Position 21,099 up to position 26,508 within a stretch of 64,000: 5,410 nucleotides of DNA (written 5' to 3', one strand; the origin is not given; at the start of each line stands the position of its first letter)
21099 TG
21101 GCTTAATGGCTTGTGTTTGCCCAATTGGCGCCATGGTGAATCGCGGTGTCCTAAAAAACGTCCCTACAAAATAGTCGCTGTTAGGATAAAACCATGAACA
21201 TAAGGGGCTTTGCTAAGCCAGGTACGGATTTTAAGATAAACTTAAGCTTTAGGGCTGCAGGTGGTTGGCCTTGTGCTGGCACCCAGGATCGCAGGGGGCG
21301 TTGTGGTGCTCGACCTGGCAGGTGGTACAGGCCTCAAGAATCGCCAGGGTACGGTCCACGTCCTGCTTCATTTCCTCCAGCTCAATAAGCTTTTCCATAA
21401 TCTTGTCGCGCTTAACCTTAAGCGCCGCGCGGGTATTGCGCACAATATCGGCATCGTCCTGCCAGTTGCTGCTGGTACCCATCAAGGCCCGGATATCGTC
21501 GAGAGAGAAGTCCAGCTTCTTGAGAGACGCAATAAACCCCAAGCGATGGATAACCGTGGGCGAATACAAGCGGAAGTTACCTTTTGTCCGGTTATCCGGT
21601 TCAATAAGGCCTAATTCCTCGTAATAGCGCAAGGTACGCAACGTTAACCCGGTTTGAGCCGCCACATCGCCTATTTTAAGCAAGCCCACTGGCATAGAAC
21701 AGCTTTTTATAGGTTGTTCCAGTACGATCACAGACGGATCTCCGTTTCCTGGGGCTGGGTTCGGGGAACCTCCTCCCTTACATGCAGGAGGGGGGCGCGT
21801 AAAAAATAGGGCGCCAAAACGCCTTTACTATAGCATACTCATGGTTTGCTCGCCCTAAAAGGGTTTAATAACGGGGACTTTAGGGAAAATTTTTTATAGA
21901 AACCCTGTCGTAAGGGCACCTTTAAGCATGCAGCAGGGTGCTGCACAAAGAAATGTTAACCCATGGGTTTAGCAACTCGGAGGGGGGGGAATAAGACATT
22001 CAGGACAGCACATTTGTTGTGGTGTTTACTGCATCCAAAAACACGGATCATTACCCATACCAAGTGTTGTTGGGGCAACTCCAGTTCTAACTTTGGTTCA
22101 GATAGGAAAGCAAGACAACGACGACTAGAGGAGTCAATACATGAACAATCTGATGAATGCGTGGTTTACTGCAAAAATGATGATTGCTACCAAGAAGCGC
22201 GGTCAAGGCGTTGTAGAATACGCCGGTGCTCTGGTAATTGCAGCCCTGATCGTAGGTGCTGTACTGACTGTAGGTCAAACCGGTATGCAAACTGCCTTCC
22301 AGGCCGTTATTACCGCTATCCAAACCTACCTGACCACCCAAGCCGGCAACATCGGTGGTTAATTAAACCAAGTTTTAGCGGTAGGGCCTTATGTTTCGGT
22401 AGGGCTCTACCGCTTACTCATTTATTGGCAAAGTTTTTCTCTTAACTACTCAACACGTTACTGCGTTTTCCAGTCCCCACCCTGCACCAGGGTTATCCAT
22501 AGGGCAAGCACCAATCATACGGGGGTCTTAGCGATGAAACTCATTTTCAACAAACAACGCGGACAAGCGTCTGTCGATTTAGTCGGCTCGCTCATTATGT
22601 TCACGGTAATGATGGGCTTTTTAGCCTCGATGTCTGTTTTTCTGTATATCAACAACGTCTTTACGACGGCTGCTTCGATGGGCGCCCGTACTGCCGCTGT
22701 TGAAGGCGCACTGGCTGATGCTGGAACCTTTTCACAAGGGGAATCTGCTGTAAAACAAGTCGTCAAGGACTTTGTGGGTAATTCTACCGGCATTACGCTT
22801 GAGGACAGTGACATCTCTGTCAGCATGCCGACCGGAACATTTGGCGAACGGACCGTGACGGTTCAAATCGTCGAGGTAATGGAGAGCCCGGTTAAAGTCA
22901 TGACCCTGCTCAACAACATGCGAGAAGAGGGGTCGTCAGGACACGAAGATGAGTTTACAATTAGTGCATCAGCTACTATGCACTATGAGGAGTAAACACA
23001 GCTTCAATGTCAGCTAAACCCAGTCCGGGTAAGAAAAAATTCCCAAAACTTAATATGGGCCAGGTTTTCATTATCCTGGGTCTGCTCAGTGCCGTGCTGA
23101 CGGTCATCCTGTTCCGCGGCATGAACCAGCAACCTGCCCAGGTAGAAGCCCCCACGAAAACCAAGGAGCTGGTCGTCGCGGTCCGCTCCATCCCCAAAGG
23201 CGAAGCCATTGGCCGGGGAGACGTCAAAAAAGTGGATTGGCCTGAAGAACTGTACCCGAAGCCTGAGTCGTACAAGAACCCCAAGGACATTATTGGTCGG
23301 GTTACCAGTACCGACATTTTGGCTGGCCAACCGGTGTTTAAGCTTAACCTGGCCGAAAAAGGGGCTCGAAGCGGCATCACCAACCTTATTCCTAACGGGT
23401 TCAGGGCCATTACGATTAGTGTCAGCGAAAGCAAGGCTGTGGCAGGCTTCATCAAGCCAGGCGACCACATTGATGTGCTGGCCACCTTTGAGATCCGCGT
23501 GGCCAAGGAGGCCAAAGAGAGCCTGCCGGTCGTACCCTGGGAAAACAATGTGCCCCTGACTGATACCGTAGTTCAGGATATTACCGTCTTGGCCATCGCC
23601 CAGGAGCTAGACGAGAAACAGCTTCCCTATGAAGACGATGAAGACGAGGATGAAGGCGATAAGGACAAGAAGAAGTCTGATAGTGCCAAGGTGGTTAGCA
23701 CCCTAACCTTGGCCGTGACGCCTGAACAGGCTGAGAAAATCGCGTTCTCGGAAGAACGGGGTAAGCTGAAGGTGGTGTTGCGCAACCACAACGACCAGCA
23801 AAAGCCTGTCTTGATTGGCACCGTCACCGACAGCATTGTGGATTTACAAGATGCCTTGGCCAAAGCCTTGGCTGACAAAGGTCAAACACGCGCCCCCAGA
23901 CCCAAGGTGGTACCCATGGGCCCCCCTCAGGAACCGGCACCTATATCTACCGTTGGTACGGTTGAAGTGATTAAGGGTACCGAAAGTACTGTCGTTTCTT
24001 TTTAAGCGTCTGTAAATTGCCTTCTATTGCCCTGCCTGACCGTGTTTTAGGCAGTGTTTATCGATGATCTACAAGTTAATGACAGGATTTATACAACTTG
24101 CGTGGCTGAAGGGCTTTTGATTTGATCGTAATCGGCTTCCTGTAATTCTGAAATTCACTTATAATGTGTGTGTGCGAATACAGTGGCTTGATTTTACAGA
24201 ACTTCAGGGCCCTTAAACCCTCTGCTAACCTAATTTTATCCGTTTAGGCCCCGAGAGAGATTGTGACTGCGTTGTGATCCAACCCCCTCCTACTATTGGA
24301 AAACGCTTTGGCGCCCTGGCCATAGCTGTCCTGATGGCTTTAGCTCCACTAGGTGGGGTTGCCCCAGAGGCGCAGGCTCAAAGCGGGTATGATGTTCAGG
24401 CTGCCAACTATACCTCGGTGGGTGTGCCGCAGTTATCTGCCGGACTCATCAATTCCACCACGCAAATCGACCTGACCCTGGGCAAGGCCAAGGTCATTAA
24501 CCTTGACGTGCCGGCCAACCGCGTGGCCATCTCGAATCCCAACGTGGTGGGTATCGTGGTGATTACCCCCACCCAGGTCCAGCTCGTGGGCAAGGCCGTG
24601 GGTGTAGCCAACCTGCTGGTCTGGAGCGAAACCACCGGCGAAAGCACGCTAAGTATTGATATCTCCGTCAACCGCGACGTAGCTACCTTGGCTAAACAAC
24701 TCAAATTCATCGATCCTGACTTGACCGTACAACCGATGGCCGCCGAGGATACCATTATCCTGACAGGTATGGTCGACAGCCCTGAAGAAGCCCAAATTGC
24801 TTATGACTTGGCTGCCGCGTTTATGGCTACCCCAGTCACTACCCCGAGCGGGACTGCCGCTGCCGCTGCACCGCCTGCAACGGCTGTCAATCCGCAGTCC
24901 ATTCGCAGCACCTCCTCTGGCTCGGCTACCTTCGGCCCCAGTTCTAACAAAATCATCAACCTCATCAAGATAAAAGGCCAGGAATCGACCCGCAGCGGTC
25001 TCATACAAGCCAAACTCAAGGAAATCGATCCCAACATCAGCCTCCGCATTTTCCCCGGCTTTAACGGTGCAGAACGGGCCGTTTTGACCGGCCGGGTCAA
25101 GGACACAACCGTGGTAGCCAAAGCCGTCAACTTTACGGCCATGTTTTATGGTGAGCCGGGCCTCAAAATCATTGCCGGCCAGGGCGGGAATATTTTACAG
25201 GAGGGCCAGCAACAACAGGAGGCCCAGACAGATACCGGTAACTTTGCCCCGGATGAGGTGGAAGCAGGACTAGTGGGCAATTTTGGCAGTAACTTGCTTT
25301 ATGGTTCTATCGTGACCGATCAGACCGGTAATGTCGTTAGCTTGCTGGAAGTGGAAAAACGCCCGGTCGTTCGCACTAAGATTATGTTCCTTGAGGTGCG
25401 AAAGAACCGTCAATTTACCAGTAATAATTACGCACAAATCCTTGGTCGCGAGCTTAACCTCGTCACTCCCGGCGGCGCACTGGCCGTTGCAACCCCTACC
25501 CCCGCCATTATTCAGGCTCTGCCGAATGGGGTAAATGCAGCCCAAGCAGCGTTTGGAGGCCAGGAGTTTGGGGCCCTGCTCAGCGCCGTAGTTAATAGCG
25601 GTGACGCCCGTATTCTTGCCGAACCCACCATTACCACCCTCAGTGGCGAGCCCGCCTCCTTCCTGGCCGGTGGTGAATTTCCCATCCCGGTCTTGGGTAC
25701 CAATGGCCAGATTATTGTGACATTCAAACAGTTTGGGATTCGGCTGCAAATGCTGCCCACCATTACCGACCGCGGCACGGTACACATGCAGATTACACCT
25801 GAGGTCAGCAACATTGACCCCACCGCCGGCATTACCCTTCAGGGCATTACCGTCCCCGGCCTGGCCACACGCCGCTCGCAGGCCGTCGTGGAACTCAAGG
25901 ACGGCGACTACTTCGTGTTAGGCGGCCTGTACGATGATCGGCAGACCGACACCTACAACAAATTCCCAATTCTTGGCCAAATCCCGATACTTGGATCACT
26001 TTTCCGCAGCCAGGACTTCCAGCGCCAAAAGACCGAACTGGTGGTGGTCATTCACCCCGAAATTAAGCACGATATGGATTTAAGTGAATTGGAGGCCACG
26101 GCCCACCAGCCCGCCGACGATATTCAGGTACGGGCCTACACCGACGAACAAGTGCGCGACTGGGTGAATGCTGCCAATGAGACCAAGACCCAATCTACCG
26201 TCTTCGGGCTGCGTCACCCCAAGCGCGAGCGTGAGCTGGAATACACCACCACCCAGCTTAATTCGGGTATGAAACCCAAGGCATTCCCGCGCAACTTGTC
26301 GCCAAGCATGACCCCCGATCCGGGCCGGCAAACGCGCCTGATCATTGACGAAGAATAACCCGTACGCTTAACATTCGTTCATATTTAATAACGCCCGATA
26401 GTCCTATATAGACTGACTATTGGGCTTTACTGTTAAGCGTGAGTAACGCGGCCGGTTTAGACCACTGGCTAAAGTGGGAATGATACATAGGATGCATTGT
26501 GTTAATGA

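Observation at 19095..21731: Family of three paralogous small Gly/Gln/Pro/Asn-rich proteins clustered with a Cys/His-tailed MerR regulator and a 2-Cys peroxiredoxin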

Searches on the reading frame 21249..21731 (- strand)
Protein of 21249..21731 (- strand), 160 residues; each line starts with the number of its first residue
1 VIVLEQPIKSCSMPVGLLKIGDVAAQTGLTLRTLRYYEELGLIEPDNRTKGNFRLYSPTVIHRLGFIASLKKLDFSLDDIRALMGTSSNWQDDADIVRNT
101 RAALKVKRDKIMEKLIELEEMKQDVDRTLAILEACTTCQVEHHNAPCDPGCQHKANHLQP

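Call 7: search_protein_families(library=pfam, proteins=[window:21249-21731:-], max_evalue=1)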
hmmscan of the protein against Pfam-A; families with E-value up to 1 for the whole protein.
window:21249-21731:- (160 aa): 3 families
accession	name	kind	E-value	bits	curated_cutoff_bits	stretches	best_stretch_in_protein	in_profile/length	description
PF13411.12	MerR_1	-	4.4e-17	62.4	21.6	1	19-84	2-66/69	MerR HTH family regulatory protein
PF00376.29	MerR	-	3.5e-14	52.8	28.2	1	19-56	1-38/38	MerR family regulatory protein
PF09278.17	MerR-DNA-bind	-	5.1e-09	37.1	25.4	1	61-125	1-62/65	MerR, DNA binding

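Call 8: search_protein_families(library=ncbifam, proteins=[window:21249-21731:-], max_evalue=1)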
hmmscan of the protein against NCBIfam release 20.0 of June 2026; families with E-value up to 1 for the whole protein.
window:21249-21731:- (160 aa): 18 families
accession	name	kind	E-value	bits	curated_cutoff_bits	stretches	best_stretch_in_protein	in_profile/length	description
TIGR02044.1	CueR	equivalog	3.3e-20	72.4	147.4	1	19-128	2-108/127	Cu(I)-responsive transcriptional regulator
NF007069.0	PRK09514.1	equivalog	1.9e-19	70.1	143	1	18-144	2-121/141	Zn(2+)-responsive transcriptional regulator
TIGR02047.1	CadR-PbrR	equivalog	5.1e-19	68.6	151.45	1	18-129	1-112/127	Cd(II)/Pb(II)-responsive transcriptional regulator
TIGR02043.1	ZntR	equivalog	2.1e-18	66.7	167.95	1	18-136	2-115/131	Zn(2+)-responsive transcriptional regulator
TIGR02051.1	MerR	equivalog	1e-17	64.5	150.85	1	19-128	1-105/124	mercury resistance transcriptional regulator MerR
NF007590.0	PRK10227.1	equivalog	1.1e-11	45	244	1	19-137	2-114/135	Cu(I)-responsive transcriptional regulator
NF041849.1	trans_regNmlR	equivalog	7.5e-11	42.1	175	1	19-127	2-107/117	stress response transcriptional regulator NmlR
NF047375.1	HeatShock_HspR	equivalog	5.1e-10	39.2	105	1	19-93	5-79/92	heat shock protein transcriptional repressor HspR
TIGR01950.1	SoxR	equivalog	1.1e-09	38.1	116.9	1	18-120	2-104/142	redox-sensitive transcriptional activator SoxR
NF010315.0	PRK13752.1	subfamily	1.3e-09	38.3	261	1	18-124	8-109/144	mercury resistance transcriptional regulator MerR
NF053782.1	ChlnTransRegdde3219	equivalog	2.7e-08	33.6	450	1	19-118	8-102/278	choline utilization transcriptional activator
NF053740.1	TransRegTnrAGPos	equivalog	4.5e-08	33.2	140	1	18-90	13-84/108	hypothetical protein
NF050798.1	TF_FtsR_Actino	equivalog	2.1e-07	31.3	150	1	29-99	17-87/223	transcriptional regulator FtsR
NF047377.1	heat_HspR_dupli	exception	5.2e-05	22.8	300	1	28-93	16-81/214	heat shock protein transcriptional repressor HspR, fused homodimer type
TIGR02054.1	MerD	equivalog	0.003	18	103.65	1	19-105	5-89/120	mercuric resistance transcriptional repressor MerD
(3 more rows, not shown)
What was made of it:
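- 21249..21695 (-): MerR-family regulator, 148 aa from the ATG at 21695 (an in-frame GTG at 21731 would give 160 aa). The tail CxxC-x8/9-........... is invariant. It is a neighbour; it is not shown to be part of the system. Pfam and NCBIfam hits, all below the equivalog cut-offs (calls 7, 8).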

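Call 21: find_related_loci(query=window:21249-21695:-, collection=genome_contigs, flank=6000)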
Query window:21249-21695:- (148 aa) in genome_contigs; peptide patterns used: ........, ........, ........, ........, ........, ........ (x = any residue, [..] = any of these).
198 stretches matched a pattern; 8 encode a relative of the query (tblastn E <= 1e-3); 8 distinct loci.
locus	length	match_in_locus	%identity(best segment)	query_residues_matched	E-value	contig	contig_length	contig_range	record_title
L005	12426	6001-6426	61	5-147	2e-58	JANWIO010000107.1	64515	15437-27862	MAG: Vampirovibrionales bacterium isolate CRAIB_MAG43 c_000000083586, whole genome shotgun sequence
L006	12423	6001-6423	61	5-146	4e-57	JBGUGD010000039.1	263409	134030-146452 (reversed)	MAG: Vampirovibrionaceae bacterium NZW_1234 k127_10244565, whole genome shotgun sequence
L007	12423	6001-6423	58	5-146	2e-54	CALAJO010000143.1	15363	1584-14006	MAG: uncultured cyanobacterium isolate N1_Bin_METABAT__280_1 genome assembly, contig: c_000000818426, whole genome shotg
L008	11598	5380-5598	39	4-75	2e-13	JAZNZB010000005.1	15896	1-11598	MAG: Eubacteriales bacterium isolate T1900044772_TS20190238.MAGScoT_cleanbin_000011 SGB_2452_k141_628931, whole genome s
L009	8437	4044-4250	41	5-72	1e-12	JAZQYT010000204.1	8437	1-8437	MAG: Eubacteriales bacterium isolate T1900045159_TC20190153.MAGScoT_cleanbin_000038 SGB_5018_k141_1505596, whole genome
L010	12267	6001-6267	34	5-101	1e-12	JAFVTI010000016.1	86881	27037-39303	MAG: Clostridia bacterium isolate RGIG5376 Sheep_Colon-3__c553, whole genome shotgun sequence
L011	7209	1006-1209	38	4-72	4e-10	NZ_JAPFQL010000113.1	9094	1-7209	Intrasporangium calvum strain PheN6 PheN4_113, whole genome shotgun sequence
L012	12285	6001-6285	35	6-107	9e-10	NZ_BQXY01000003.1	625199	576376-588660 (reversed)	Clostridium folliculivorans strain D1-1 sequence03, whole genome shotgun sequence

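Call 32: find_related_loci(query=A5, collection=metagenome_contigs, flank=4000)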
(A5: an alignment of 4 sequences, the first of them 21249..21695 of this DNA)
Query A5 (148 aa) in metagenome_contigs; peptide patterns used: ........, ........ (x = any residue, [..] = any of these).
600 stretches matched a pattern (row limit reached: there are more); 548 encode a relative of the query (tblastn E <= 1e-3); the best 80 are kept; 80 distinct loci.
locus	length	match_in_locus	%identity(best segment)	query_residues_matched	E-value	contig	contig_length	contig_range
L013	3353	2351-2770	38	5-145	6e-29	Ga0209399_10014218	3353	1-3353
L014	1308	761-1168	41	5-135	4e-27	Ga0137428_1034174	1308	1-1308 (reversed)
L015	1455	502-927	38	5-148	4e-27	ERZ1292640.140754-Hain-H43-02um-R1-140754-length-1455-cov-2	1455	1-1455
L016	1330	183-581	38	4-136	4e-27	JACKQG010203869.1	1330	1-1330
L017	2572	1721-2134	37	2-148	3e-26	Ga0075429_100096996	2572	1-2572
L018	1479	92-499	40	4-137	5e-26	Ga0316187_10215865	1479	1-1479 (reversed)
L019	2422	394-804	38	4-135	3e-25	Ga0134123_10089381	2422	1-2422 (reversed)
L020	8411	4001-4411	39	6-141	4e-25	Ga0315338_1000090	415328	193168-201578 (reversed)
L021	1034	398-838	35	5-146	2e-25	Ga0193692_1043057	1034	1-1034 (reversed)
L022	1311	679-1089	39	4-135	1e-24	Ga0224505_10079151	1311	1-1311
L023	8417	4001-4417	37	4-142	2e-24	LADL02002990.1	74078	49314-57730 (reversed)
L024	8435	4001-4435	37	3-146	7e-24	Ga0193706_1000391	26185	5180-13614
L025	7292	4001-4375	38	3-126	1e-23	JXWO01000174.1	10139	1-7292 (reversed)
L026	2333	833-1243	39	5-140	1e-23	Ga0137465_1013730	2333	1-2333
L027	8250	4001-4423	38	2-141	1e-23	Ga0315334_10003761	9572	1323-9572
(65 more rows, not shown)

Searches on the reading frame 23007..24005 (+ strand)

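Call 12: search_protein_families(library=pfam, proteins=[window:23007-24005:+], max_evalue=0.001)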
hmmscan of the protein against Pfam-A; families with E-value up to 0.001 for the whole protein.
window:23007-24005:+ (332 aa): 2 families
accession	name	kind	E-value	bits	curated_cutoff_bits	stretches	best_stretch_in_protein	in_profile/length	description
PF16976.10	RcpC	-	1.9e-27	95.9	28.8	1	124-259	3-114/114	Flp pilus assembly protein RcpC/CpaB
PF08666.17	SAF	-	1.3e-10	42.1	21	1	55-112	3-59/63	SAF domain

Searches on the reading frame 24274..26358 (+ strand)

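Call 12: search_protein_families(library=pfam, proteins=[window:24274-26358:+], max_evalue=0.001)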
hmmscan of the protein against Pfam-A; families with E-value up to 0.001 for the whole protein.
window:24274-26358:+ (694 aa): 2 families
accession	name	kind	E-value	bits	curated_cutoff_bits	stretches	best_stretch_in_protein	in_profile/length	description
PF00263.26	Secretin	-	8.5e-45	152.8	27.5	1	440-597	3-167/169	Bacterial type II and III secretion system protein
PF13629.12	T2SS-T3SS_pil_N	-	5.5e-16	58.5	23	1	63-132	3-71/72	Pilus formation protein N terminal region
